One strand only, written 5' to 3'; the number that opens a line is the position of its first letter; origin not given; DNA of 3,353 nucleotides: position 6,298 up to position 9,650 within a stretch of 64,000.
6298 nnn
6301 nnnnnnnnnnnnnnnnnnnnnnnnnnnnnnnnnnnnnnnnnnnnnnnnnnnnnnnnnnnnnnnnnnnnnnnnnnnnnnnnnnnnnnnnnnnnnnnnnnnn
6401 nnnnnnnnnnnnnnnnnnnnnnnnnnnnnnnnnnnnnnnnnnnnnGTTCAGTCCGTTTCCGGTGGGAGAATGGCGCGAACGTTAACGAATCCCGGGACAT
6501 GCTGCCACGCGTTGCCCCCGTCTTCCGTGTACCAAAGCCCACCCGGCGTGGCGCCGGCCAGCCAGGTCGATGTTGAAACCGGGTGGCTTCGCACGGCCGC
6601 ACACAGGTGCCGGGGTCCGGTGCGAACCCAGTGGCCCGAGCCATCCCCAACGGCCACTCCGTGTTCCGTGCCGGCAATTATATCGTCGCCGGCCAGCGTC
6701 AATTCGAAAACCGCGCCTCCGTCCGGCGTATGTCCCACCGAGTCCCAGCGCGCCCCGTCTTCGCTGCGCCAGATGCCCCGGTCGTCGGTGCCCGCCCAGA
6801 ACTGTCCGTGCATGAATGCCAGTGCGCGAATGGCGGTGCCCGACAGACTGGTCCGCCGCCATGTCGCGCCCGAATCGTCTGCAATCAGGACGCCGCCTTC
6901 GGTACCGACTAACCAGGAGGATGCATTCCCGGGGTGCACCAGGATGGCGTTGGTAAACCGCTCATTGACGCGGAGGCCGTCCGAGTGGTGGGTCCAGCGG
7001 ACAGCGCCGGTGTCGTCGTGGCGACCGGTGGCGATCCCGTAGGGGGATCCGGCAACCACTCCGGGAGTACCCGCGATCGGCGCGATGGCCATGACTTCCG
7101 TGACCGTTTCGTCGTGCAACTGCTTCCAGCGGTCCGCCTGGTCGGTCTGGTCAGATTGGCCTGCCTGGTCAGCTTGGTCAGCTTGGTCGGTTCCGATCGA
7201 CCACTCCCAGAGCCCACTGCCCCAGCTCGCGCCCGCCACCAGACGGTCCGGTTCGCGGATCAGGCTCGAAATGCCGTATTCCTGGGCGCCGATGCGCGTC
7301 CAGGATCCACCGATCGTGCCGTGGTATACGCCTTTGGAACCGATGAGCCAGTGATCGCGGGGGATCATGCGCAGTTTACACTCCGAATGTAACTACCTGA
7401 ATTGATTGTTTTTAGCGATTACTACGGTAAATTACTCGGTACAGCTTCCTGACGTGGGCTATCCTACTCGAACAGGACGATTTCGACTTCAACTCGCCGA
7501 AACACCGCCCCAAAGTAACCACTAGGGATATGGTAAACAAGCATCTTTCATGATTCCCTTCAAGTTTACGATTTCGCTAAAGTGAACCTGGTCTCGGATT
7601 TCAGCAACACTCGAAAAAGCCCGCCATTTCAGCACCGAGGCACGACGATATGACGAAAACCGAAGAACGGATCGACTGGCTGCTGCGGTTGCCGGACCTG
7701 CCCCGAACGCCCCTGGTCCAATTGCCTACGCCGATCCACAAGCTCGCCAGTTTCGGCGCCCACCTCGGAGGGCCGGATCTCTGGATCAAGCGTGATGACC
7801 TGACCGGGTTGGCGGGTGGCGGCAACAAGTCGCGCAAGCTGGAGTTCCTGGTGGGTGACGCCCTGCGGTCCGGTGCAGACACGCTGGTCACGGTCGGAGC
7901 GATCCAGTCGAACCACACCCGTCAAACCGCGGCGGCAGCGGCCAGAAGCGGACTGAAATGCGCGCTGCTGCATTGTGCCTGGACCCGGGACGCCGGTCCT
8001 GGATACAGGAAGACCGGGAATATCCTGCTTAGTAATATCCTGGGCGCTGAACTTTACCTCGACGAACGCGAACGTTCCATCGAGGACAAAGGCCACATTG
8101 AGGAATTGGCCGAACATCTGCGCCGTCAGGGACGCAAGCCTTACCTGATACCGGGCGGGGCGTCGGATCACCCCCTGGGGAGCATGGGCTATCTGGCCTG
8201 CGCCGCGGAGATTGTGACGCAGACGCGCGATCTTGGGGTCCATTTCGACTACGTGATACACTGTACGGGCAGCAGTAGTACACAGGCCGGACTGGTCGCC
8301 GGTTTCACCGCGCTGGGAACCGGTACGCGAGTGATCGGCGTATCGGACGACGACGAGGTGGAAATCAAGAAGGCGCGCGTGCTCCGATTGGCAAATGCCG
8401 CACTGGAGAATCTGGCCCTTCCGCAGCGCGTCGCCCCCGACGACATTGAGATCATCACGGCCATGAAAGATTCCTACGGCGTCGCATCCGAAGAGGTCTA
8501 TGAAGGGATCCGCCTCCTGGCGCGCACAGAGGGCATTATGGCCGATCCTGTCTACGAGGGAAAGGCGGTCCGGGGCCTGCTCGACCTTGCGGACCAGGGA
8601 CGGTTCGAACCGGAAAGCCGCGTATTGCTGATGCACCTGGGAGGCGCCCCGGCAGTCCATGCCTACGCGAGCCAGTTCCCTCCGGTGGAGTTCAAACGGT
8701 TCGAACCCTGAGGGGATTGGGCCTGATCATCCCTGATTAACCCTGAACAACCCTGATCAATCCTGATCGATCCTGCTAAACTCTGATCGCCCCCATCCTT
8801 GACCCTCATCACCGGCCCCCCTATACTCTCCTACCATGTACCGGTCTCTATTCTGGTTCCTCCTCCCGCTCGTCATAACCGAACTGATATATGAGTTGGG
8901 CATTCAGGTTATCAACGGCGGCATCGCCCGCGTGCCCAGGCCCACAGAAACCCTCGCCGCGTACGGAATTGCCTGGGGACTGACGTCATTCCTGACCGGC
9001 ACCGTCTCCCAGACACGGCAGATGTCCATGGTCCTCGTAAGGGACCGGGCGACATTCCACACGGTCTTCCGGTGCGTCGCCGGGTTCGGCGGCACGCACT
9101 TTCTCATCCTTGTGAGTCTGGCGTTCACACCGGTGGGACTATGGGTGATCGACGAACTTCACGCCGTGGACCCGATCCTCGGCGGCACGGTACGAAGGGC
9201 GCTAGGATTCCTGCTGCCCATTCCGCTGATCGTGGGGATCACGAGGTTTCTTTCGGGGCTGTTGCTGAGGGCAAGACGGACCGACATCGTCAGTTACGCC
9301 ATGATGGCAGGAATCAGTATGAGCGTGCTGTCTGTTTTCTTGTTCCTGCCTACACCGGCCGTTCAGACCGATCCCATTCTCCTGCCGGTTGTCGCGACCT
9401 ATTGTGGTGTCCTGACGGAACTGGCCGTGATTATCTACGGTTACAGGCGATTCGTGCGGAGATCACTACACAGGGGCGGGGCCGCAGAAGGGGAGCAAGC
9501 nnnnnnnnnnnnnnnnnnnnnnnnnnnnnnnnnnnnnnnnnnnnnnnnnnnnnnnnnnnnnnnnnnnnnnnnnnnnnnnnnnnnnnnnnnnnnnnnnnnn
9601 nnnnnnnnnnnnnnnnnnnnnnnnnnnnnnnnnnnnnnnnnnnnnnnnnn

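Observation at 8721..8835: Helically phased 10-bp x7 repeat array upstream of a near-consensus promoter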

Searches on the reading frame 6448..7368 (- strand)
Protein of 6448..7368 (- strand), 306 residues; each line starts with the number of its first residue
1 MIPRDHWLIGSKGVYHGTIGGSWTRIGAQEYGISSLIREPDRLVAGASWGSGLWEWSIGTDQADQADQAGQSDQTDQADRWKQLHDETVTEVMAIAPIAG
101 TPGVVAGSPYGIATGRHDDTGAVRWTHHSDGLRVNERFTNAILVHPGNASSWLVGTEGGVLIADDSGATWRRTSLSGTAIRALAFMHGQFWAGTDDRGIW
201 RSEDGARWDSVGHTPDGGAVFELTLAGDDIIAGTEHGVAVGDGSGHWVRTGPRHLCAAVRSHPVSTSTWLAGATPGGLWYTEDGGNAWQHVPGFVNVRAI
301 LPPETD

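Call 8: search_protein_families(library=pfam, proteins=[window:6448-7368:-], max_evalue=0.01)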
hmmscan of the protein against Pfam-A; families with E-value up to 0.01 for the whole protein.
window:6448-7368:- (306 aa): 0 families

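Call 9: search_protein_families(library=ncbifam, proteins=[window:6448-7368:-], max_evalue=0.01)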
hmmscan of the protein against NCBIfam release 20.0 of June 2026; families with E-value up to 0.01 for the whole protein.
window:6448-7368:- (306 aa): 1 family
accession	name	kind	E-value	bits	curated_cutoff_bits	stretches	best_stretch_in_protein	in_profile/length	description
NF045728.1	glycosyl_F510_1955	equivalog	1.5e-15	57.1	175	2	145-293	61-215/246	F510_1955 family glycosylhydrolase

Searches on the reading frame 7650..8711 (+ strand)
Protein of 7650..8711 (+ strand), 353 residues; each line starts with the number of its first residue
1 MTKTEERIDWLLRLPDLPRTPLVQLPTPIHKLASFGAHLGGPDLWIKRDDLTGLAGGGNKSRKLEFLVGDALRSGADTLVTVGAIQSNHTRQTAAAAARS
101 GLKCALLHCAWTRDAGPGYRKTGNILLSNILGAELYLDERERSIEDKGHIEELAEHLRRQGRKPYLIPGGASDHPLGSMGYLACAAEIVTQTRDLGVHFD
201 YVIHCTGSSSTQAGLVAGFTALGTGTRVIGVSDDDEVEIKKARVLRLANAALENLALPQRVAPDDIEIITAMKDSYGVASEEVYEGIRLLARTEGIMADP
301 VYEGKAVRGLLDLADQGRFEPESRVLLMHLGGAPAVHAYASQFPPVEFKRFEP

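Call 8: search_protein_families(library=pfam, proteins=[window:7650-8711:+], max_evalue=0.01)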
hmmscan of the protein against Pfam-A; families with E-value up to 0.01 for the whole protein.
window:7650-8711:+ (353 aa): 1 family
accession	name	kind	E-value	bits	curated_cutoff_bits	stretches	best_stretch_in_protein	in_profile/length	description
PF00291.31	PALP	-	5.3e-52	177.4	35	1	25-331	6-295/295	Pyridoxal-phosphate dependent enzyme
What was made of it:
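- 7650..8711 (+): Upstream gene: a PLP-dependent enzyme of the D-cysteate sulfo-lyase / ACC-deaminase / D-cysteine desulfhydrase family. Its TGA stop (8709-8711) sits in a unit-like CCCTGA, 10 bp before the array. Pfam PALP E 5e-52 (call 8).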

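Call 9: search_protein_families(library=ncbifam, proteins=[window:7650-8711:+], max_evalue=0.01)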
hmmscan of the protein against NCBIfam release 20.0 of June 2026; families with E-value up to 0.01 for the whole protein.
window:7650-8711:+ (353 aa): 15 families
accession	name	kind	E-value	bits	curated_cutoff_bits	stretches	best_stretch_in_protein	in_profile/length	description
NF052482.1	sulfolyase_CuyA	equivalog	4.6e-109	364.3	450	1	14-343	3-331/332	D-cysteate sulfo-lyase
TIGR01274.1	ACC_deam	equivalog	7.9e-95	317.8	392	1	16-343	4-334/337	1-aminocyclopropane-1-carboxylate deaminase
TIGR01275.1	ACC_deam_rel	subfamily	1.2e-82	277.8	289.4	1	22-342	3-320/321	pyridoxal phosphate-dependent enzymes, D-cysteine desulfhydrase family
NF052537.1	CoM_syn_XcbE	exception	3.5e-77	259.8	450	1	16-337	5-321/322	coenzyme M biosynthesis enzyme XcbE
NF003032.0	PRK03910.1-5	equivalog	5.2e-76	255.9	469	1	13-342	6-329/330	D-cysteine desulfhydrase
NF003030.0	PRK03910.1-3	equivalog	6.7e-75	252.3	429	1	14-341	10-333/338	D-cysteine desulfhydrase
NF003029.0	PRK03910.1-1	equivalog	2.8e-72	243.9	610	1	14-341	6-326/328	D-cysteine desulfhydrase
NF010646.0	PRK14045.1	equivalog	4.8e-69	233.1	550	1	14-341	9-323/329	1-aminocyclopropane-1-carboxylate deaminase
NF006050.0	PRK08197.1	equivalog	4.7e-05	22.3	303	0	251-331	298-379/406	threonine synthase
NF009057.0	PRK12391.1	equivalog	0.00018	20.2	366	0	278-334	360-415/441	TrpB-like pyridoxal phosphate-dependent enzyme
TIGR00263.1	trpB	equivalog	0.00034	19.8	392.45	1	25-221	49-241/385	tryptophan synthase subunit beta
TIGR01415.1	trpB_rel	hypoth_equivalog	0.0034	16.2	518.85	0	277-333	349-404/419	TrpB-like pyridoxal phosphate-dependent enzyme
NF004771.0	PRK06110.1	equivalog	0.0052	15.9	317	0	26-234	21-205/323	threonine dehydratase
TIGR03844.1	cysteate_syn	equivalog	0.0059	15.4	324.9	0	249-333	295-379/398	cysteate synthase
NF004170.0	PRK05638.1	equivalog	0.0069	15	421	0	57-329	93-351/442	threonine synthase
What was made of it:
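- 7650..8711 (+): NCBIfam CuyA-like 364 bits, which is below the 450-bit cutoff (call 9).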

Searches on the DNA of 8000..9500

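Call 10: search_rna_families(source=window, start=8000, end=9500, threshold=evalue, max_evalue=1)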
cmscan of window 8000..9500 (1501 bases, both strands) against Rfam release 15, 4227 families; matches with E-value up to 1: 0.
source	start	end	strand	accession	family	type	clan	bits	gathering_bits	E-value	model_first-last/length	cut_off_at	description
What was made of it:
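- Tried and rejected: There was no Rfam match at E of 1 or below (call 10).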
